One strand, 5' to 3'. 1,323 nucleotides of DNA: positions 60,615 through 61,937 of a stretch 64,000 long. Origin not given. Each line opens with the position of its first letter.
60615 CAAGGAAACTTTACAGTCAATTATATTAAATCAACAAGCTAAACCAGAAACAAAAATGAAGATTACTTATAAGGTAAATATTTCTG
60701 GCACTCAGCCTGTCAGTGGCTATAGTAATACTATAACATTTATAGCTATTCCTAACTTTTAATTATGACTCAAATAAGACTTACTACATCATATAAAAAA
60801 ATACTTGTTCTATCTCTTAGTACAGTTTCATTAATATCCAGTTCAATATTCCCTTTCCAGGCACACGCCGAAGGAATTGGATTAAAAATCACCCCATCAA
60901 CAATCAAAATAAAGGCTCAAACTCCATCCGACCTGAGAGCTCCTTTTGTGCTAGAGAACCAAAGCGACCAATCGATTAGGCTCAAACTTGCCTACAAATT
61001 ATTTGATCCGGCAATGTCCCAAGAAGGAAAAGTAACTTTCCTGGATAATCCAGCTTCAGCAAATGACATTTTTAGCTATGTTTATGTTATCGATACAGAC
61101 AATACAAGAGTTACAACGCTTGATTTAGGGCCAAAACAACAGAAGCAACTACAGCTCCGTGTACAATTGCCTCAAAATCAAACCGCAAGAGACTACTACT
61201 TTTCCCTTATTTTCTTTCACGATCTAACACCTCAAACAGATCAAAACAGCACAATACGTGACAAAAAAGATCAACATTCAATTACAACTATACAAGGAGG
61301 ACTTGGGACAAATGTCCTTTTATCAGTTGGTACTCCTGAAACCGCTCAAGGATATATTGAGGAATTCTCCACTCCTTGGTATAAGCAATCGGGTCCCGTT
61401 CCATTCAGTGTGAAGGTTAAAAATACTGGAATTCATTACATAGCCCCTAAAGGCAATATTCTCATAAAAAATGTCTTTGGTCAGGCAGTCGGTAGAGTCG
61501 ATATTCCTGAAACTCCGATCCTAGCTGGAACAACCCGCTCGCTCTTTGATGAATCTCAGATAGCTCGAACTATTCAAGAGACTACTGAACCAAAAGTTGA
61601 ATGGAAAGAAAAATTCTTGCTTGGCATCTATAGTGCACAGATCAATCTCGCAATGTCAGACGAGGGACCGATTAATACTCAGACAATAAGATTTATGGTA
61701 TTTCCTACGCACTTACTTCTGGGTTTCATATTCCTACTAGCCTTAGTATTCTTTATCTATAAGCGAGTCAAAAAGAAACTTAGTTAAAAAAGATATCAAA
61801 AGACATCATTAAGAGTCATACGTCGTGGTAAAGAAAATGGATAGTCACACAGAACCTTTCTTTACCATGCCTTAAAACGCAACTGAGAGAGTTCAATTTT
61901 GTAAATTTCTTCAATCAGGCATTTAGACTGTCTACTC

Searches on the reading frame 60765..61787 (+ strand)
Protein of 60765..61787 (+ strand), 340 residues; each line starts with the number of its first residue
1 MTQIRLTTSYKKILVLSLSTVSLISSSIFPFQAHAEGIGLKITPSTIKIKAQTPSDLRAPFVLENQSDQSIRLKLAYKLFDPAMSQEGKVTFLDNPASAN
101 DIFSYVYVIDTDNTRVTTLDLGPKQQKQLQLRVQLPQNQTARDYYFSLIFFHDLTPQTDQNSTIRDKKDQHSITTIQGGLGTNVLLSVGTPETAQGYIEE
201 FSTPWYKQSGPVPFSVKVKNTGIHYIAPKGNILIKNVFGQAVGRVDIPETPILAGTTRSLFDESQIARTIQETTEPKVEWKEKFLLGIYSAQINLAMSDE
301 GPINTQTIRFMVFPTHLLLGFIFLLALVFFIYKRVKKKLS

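Call 10: search_protein_families(library=pfam, proteins=[window:60765-61787:+], max_evalue=1)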
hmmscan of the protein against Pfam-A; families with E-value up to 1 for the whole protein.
window:60765-61787:+ (340 aa): 1 family
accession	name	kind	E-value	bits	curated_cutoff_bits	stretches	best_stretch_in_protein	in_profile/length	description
PF06030.18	WxLIP_PGBD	-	0.057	13.9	27.3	1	62-140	34-109/121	WxL Interacting Protein, peptidoglycan binding domain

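Call 14: find_encoding_contigs(protein=window:60765-61787:+, flank=10000)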
Protein window:60765-61787:+ (340 aa): 5 contigs read that carry it; 4 places shown.
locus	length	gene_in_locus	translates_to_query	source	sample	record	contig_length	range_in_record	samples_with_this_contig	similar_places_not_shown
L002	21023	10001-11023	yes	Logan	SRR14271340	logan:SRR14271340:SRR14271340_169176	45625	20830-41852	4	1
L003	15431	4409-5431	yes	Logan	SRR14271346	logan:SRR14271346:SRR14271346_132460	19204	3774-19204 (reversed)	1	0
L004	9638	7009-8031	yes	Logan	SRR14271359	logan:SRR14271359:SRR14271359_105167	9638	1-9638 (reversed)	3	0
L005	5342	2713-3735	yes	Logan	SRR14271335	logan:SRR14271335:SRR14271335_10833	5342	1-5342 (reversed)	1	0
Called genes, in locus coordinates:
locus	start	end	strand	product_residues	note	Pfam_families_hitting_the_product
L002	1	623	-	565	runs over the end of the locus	PF03485:Arg_tRNA_synt_N, PF00750:tRNA-synt_1d, PF05746:DALR_1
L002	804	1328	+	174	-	PF00072:Response_reg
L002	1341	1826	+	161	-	-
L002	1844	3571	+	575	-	PF00989:PAS (weak), PF00512:HisKA, PF02518:HATPase_c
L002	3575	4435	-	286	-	PF00753:Lactamase_B, PF12706:Lactamase_B_2 (weak)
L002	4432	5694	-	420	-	PF03772:Competence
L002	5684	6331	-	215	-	PF10531:SLBB, PF22461:SLBB_2 (weak), PF12836:HHH_3, PF14520:HHH_5 (faint), PF00633:HHH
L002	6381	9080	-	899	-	PF00133:tRNA-synt_1, PF09334:tRNA-synt_1g, PF13603:tRNA-synt_1_2, PF00133:tRNA-synt_1, PF09334:tRNA-synt_1g, PF08264:Anticodon_1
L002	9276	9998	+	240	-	-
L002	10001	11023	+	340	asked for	-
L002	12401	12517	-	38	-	-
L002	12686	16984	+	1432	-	PF02899:Phage_int_SAM_1 (weak), PF13102:Phage_int_SAM_5 (faint), PF02899:Phage_int_SAM_1 (weak), PF13495:Phage_int_SAM_4 (weak)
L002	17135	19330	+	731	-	PF13431:TPR_17 (faint), PF13176:TPR_7 (faint), PF00515:TPR_1 (faint), PF07719:TPR_2 (faint), PF14559:TPR_19 (faint), PF13414:TPR_11, PF13424:TPR_12 (weak), PF13432:TPR_16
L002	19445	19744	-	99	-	PF13451:zf_Tbcl, PF14599:zinc_ribbon_6 (faint), PF23477:zf_Tbcl_2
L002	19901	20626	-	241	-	PF13399:LytR_C (weak)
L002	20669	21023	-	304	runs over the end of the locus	PF13354:Beta-lactamase2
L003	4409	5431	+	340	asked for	-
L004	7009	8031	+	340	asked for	-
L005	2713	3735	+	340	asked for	-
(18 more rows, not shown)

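Call 18: find_homologous_proteins(query=L002:12686-16981:+)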
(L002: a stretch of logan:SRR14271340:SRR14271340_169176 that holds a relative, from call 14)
Query L002:12686-16981:+ (1432 aa): 207 proteins with E <= 0.001 among 8000 candidates; the best 120 are listed.
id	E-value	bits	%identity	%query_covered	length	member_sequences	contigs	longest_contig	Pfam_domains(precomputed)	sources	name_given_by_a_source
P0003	0.0e+0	3143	100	100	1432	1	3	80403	PF13495.13,PF13102.13,PF02899.24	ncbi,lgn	-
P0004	0.0e+0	2710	85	100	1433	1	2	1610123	PF13495.13,PF13102.13,PF02899.24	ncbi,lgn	-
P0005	0.0e+0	1984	64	100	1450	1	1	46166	PF13495.13,PF13102.13,PF02899.24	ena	-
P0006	0.0e+0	1959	63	100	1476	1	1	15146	PF13495.13,PF02899.24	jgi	jgi:site-specific recombinase XerD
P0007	0.0e+0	1953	63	100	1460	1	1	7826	PF13495.13,PF02899.24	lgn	-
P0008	0.0e+0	1937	63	100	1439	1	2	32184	PF13495.13,PF02899.24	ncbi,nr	ncbi:MAG: site-specific integrase [Candidatus Levybacteria bacterium]|nr:site-specific integrase [Ca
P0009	0.0e+0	1928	63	100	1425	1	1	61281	PF13495.13,PF02899.24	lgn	-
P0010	0.0e+0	1923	62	100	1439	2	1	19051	PF13495.13,PF02899.24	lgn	-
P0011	0.0e+0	1901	61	100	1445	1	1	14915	PF13495.13,PF02899.24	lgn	-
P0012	0.0e+0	1885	62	100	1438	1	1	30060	PF13495.13,PF02899.24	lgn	-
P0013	0.0e+0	1640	54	100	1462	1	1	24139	PF13495.13,PF02899.24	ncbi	-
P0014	0.0e+0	1462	51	100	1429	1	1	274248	PF13495.13,PF02899.24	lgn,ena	-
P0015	0.0e+0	1450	51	100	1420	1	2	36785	PF02899.24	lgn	-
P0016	0.0e+0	1445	50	100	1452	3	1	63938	PF13495.13,PF02899.24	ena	-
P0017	0.0e+0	1425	50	100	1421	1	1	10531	PF13495.13,PF02899.24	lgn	-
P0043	2.8e-294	998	39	100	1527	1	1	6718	PF13495.13,PF11962.14,PF02899.24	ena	-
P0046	1.5e-285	969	40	100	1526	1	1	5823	PF13495.13,PF11962.14,PF13102.13,PF02899.24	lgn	-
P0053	8.7e-265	900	45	57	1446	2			PF13495.13,PF11962.14,PF02899.24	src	-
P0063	3.5e-258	878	38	100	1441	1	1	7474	PF13495.13,PF11962.14,PF02899.24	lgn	-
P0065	2.2e-257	876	37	100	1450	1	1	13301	PF13495.13,PF11962.14,PF02899.24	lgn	-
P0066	5.8e-257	874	45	55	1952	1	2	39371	PF13495.13,PF11962.14,PF13102.13,PF02899.24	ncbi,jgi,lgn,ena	-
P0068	1.6e-255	869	38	100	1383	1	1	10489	PF13495.13,PF11962.14,PF02899.24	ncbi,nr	ncbi:MAG TPA: site-specific integrase [Patescibacteria group bacterium]|nr:site-specific integrase [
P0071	4.0e-250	851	43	57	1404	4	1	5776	PF13495.13,PF13884.12,PF02899.24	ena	-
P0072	7.3e-249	847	37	100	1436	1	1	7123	PF13495.13,PF11962.14,PF02899.24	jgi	jgi:site-specific recombinase XerD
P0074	9.9e-247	840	37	100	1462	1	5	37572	PF13495.13,PF11962.14,PF02899.24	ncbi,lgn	-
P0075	7.9e-241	821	39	74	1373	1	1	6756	PF13495.13,PF11962.14,PF02899.24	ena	-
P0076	8.9e-239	814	42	55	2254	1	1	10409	PF13495.13,PF13884.12,PF02899.24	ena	-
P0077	7.5e-238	811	36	100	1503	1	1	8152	PF13495.13,PF11962.14,PF13102.13,PF02899.24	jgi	jgi:site-specific recombinase XerD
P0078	8.7e-235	801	36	100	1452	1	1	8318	PF13495.13,PF11962.14,PF02899.24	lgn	-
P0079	6.6e-232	791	36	70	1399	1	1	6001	PF13495.13,PF11962.14,PF02899.24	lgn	-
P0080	8.1e-230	784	43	56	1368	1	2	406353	PF13495.13,PF13884.12,PF13102.13,PF02899.24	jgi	jgi:site-specific recombinase XerD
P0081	6.0e-225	768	40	57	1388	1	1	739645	PF13495.13,PF11962.14,PF02899.24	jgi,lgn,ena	-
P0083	4.8e-220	752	39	54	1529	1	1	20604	PF13495.13,PF13884.12,PF02899.24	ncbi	-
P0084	3.5e-216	739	38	54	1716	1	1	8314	PF13495.13,PF11962.14,PF13102.13,PF02899.24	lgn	-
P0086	2.2e-213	730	42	53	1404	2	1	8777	PF13495.13,PF13884.12,PF02899.24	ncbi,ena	-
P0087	5.1e-212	725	35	100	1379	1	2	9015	PF13495.13,PF11962.14,PF02899.24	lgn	-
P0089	7.9e-209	715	39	57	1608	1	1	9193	PF13495.13,PF13884.12,PF13102.13,PF02899.24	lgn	-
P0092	2.9e-205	703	40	55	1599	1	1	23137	PF13495.13,PF13884.12,PF02899.24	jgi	-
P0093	6.6e-205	702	42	55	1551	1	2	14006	PF13495.13,PF13884.12,PF13102.13,PF02899.24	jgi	jgi:site-specific recombinase XerD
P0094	2.0e-204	700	40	52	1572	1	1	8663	PF13495.13,PF11962.14,PF02899.24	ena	-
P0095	1.1e-203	698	39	55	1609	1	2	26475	PF13495.13,PF13884.12,PF13102.13,PF02899.24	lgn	-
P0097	1.0e-202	694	41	54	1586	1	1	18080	PF13495.13,PF13884.12,PF02899.24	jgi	jgi:site-specific recombinase XerD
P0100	2.4e-200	687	39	54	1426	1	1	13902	PF11962.14,PF02899.24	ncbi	-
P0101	4.5e-200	686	33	100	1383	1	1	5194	PF13495.13,PF11962.14,PF02899.24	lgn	-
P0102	1.0e-199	684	39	53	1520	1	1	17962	PF13495.13,PF13884.12,PF02899.24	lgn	-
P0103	4.0e-199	683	40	54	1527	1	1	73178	PF13495.13,PF13884.12,PF02899.24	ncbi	-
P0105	6.2e-198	679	37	53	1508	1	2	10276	PF13495.13,PF13884.12,PF02899.24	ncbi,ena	-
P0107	8.1e-198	678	39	53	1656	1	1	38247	PF13495.13,PF13884.12,PF02899.24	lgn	-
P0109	3.5e-195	669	36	57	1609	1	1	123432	PF13495.13,PF11962.14,PF02899.24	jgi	jgi:site-specific recombinase XerD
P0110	3.9e-195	669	37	54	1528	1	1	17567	PF13495.13,PF13884.12,PF02899.24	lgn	-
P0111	5.2e-195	669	40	52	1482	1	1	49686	PF13495.13,PF11962.14,PF02899.24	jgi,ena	-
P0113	1.1e-194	668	40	49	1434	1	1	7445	PF13495.13,PF11962.14,PF13102.13,PF02899.24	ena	-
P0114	2.1e-194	667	37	54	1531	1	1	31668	PF13495.13,PF13884.12,PF02899.24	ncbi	-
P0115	3.1e-194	666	40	52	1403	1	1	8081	PF13495.13,PF11962.14,PF02899.24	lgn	-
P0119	1.0e-190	655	38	49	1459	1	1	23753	PF13495.13,PF11962.14,PF02899.24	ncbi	-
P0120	1.0e-188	648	39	54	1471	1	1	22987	PF13495.13,PF13884.12,PF13102.13,PF02899.24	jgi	jgi:site-specific recombinase XerD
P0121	1.5e-188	648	33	100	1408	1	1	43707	PF11962.14,PF02899.24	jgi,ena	-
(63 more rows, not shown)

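Call 19: search_protein_families(library=pfam, proteins=[L002:12686-16981:+, L002:17135-19327:+], max_evalue=0.1)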
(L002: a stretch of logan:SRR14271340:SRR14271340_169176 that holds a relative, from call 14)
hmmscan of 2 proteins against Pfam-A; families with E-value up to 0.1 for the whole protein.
L002:12686-16981:+ (1432 aa): 3 families
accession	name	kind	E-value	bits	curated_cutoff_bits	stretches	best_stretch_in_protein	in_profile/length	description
PF02899.23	Phage_int_SAM_1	-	6.9e-17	62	22.3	2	118-208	1-83/83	Phage integrase, N-terminal SAM-like domain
PF13495.12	Phage_int_SAM_4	-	2.1e-11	44.5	27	2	125-206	9-80/85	Phage integrase, N-terminal SAM-like domain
PF13102.12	Phage_int_SAM_5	-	5.7e-07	30.3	22.3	1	7-101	6-93/98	Phage integrase SAM-like domain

L002:17135-19327:+ (731 aa): 16 families
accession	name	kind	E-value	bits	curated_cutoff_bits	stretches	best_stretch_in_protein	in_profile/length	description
PF13414.12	TPR_11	-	1.9e-13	50.3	26.8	2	584-623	3-42/42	TPR repeat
PF00515.34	TPR_1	-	8e-10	38.6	27.8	2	577-608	3-34/34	Tetratricopeptide repeat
PF13432.12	TPR_16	-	3.1e-09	37.5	32.7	1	581-636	3-58/65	Tetratricopeptide repeat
PF07719.23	TPR_2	-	3.5e-09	36.5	27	2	578-606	4-32/34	Tetratricopeptide repeat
PF13431.12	TPR_17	-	4.3e-08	33.3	24.4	2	601-629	5-33/34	Tetratricopeptide repeat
PF13424.12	TPR_12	-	3.7e-07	30.7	30.1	2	580-633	8-69/77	Tetratricopeptide repeat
PF13176.12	TPR_7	-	1e-05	25.7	27.9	0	611-644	1-34/36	Tetratricopeptide repeat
PF14559.12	TPR_19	-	2.1e-05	25.2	25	2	588-635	4-51/68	Tetratricopeptide repeat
PF23914.1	TPR_CcmH_CycH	-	8.5e-05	22.9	42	1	562-649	37-124/158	Cytochrome c-type biogenesis protein H TPR domain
PF13181.12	TPR_8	-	0.00019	21.8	25.7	1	609-633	1-25/34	Tetratricopeptide repeat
PF13428.12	TPR_14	-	0.00076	20.4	23.5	1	577-617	3-43/44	Tetratricopeptide repeat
PF13174.12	TPR_6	-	0.0038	18.2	26.3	0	611-637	2-28/33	Tetratricopeptide repeat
PF13371.12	TPR_9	-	0.015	15.7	35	1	564-607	18-61/73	Tetratricopeptide repeat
PF13374.12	TPR_10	-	0.02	15.3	27.5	0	578-599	5-26/42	Tetratricopeptide repeat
PF12895.13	ANAPC3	-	0.028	15.2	27.2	1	569-632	17-79/82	Anaphase-promoting complex, cyclosome, subunit 3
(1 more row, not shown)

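Call 21: find_related_loci(query=A1, collection=genome_contigs, flank=8000)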
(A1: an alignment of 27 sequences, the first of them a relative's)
Query A1 (1432 aa) in genome_contigs; peptide patterns used: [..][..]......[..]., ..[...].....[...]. (x = any residue, [..] = any of these).
600 stretches matched a pattern (row limit reached: there are more); 229 encode a relative of the query (tblastn E <= 1e-3); the best 80 are kept; 80 distinct loci.
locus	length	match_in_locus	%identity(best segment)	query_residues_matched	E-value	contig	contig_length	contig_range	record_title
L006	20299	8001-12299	85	1-1432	0e+0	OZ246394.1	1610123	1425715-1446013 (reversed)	MAG: uncultured Gammaproteobacteria bacterium isolate SRP292972_co1_11 genome assembly, chromosome: 1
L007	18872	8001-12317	63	1-1432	0e+0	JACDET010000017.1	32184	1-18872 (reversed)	MAG: Candidatus Levyibacteriota bacterium isolate MGR_bin367 SD2903_NODE_137_length_32184_cov_1.071186, whole genome sho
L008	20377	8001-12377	46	1-1432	0e+0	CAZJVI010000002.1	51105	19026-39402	MAG TPA_asm: uncultured Gammaproteobacteria bacterium isolate binchicken_co50_326 genome assembly, contig: NODE_615_leng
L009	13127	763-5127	44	1-1432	0e+0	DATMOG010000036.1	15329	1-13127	MAG TPA_asm: Candidatus Sulfotelmatobacter sp. isolate SMAG_U12870 k141_875950, whole genome shotgun sequence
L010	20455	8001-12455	40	1-1432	0e+0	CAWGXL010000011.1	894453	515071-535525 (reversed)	MAG: uncultured bacterium isolate MFD09206.bin.2.20 genome assembly, contig: contig_9876, whole genome shotgun sequence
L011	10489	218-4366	38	1-1432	0e+0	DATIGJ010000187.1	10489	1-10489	MAG TPA_asm: Patescibacteria group bacterium isolate SMAG_U16418 k141_457811, whole genome shotgun sequence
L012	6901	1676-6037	37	1-1432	0e+0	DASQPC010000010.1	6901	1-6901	MAG TPA_asm: Candidatus Methylomirabilota bacterium isolate SMAG_U10819 k141_2675485, whole genome shotgun sequence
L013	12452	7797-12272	33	1-1432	0e+0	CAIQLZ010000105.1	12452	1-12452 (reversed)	MAG: Candidatus Levybacteria bacterium isolate AM-lipid-01-D9_bin-0046 genome assembly, contig: bin-0046:105/107, whole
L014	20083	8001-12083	43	2-1432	0e+0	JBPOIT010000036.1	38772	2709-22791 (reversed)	MAG: Candidatus Levyibacteriota bacterium isolate MAG_784 c_000000578631, whole genome shotgun sequence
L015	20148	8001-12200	33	2-1432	0e+0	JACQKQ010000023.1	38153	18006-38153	MAG: Candidatus Levyibacteriota bacterium isolate NC_groundwater_1181_Ag_S-0.1um_42_368 S_p1_S3_coassembly_k141_766641,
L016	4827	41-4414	32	1-1432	0e+0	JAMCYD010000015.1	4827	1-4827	MAG: Patescibacteria group bacterium isolate FK_Sedi_B_Bin.369 NODE_77679_length_4827_cov_57.816, whole genome shotgun s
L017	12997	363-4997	40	1-1432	3e-169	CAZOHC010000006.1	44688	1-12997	MAG TPA_asm: uncultured Gammaproteobacteria bacterium isolate SRP144015_co1_130 genome assembly, contig: NODE_441_length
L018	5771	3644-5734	42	1-750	3e-172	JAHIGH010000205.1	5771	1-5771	MAG: Patescibacteria group bacterium isolate KR11_N2.mb.17 KR11_N2.mb.17_k141_127850, whole genome shotgun sequence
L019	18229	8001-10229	42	1-728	4e-168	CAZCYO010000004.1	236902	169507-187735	MAG TPA_asm: uncultured Gammaproteobacteria bacterium isolate SRP278252_co1_715 genome assembly, contig: NODE_26_length_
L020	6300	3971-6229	41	1-756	9e-170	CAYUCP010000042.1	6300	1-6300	MAG TPA_asm: uncultured Gammaproteobacteria bacterium isolate SRP298887_co1_258 genome assembly, contig: NODE_15206_leng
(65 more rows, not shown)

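Call 35: search_solved_structures(query=A1, max_evalue=0.01, show_alignments=2)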
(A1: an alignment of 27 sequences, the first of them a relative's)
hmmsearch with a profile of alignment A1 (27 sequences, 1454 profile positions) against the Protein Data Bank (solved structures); distinct sequences matched with E-value up to 0.01: 1.
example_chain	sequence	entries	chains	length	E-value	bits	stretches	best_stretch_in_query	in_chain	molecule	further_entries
9i5v_14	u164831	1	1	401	3.1e-06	28.1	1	4-105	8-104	Ribosome-associated translation inhibitor RaiA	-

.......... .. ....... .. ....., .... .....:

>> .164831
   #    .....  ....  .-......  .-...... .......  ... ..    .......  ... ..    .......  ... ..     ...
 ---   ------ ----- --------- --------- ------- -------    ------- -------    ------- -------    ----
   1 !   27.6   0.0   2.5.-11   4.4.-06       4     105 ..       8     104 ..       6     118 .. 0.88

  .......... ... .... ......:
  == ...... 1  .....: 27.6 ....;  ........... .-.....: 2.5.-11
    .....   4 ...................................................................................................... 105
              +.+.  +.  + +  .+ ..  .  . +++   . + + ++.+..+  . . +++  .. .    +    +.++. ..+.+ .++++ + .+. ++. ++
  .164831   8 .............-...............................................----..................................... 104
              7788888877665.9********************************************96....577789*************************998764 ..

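Call 49: search_protein_families(library=phrogs, proteins=[P0003], max_evalue=0.01)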
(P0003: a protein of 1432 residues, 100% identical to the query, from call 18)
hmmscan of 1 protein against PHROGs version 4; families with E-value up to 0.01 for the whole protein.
P0003 (1432 aa): 2 families
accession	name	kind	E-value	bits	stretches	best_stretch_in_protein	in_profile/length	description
phrog_1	-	integration and excision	4.3e-11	43.8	2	19-109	183-259/611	integrase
phrog_22593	-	unknown function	0.00041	20.5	1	846-942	279-362/400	-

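Call 50: search_protein_families(library=ncbifam, proteins=[P0003, window:60765-61787:+], max_evalue=0.01)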
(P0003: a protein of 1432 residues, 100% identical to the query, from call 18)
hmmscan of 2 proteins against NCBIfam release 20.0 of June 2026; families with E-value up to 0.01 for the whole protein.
P0003 (1432 aa): 7 families
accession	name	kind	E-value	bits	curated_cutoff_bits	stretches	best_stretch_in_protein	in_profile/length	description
TIGR02224.1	recomb_XerC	equivalog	1.3e-21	77.3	335.15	2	127-219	10-95/295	tyrosine recombinase XerC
TIGR02225.1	recomb_XerD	equivalog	1.9e-19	70.1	329.6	2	7-104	3-91/290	site-specific tyrosine recombinase XerD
NF001399.0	PRK00283.1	subfamily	1.8e-16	60.3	279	2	117-220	8-103/300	tyrosine recombinase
NF040815.2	recomb_XerA_Arch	equivalog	5.7e-12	45.8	220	1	120-236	2-108/263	site-specific tyrosine recombinase/integron integrase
NF002331.0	PRK01287.1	subfamily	1.2e-10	41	371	1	17-112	41-134/365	site-specific tyrosine recombinase XerC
NF003462.0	PRK05084.1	equivalog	1.8e-07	30.2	267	1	112-207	15-123/360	tyrosine recombinase XerS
NF053851.1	Bdello_MAT_N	subfamily_domain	0.00016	21.5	60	1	449-515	12-78/162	mosaic adhesive trimer family chimeric fiber protein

window:60765-61787:+ (340 aa): 0 families

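Call 58: find_homologous_proteins(query=window:60765-61787:+)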
Query window:60765-61787:+ (340 aa): 47 proteins with E <= 0.001 among 2115 candidates.
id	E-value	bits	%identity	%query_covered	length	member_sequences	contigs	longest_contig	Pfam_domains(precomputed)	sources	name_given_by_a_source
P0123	6.9e-220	747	100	100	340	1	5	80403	-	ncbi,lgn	-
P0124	4.4e-185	632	81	100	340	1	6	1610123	-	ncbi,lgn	-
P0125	3.2e-135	468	65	92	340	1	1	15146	-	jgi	jgi:hypothetical protein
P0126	1.7e-134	466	63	93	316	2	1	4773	-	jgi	jgi:hypothetical protein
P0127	6.0e-132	458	59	100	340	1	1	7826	-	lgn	-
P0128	7.2e-132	457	62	92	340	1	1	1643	-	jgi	jgi:hypothetical protein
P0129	6.0e-127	441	61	91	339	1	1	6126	-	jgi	jgi:hypothetical protein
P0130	2.7e-125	436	58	100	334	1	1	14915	-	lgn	-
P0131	8.1e-125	434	61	91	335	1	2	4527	-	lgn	-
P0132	4.8e-124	432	58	93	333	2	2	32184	-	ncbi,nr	ncbi:MAG: hypothetical protein H0W89_04160 [Candidatus Levybacteria bacterium]|nr:hypothetical prote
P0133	7.3e-124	431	59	90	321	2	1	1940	-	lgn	-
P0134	2.0e-122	426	57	100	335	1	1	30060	-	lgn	-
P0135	1.9e-121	423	57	97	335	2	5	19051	-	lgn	-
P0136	1.4e-120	420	60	91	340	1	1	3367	-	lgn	-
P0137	5.0e-120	418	58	90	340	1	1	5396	-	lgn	-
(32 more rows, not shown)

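Call 63: predict_structure(alignment_id=A4)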
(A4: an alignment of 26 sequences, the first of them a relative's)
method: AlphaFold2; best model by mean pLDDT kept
length: 340 residues; sequences in the alignment: 26
mean_pLDDT: 81.9   pTM: 0.66
mean pLDDT of the five models: 81.9, 81.6, 80.7, 80.5, 75.6
residues with pLDDT >= 90: 129; 70-90: 144; 50-70: 46; < 50: 21
segments of 3 or more residues with pLDDT < 50: 32-35, 158-163, 169-174
pLDDT, mean of each block of 10 residues (from residue 1): 53 80 75 59 89 90 89 89 77 69 88 90 92 89 89 63 49 58 89 86 91 91 90 93 91 88 66 68 87 91 91 88 96 91
secondary structure, 60 per line:
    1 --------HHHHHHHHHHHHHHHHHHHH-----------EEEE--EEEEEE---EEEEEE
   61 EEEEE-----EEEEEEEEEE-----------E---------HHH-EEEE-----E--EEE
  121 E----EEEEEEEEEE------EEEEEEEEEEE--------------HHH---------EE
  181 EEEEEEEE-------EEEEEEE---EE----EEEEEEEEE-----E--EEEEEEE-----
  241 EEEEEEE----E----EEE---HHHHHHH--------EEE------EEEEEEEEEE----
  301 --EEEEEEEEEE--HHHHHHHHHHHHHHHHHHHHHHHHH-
elements in order: H9-28 E40-43 E46-51 E55-65 E71-80 E106-109 E118-121 E126-135 E142-152 E179-188 E196-202 E212-220 E229-235 E241-247 E257-259 H263-269 E278-280 E287-296 E303-312 H315-339
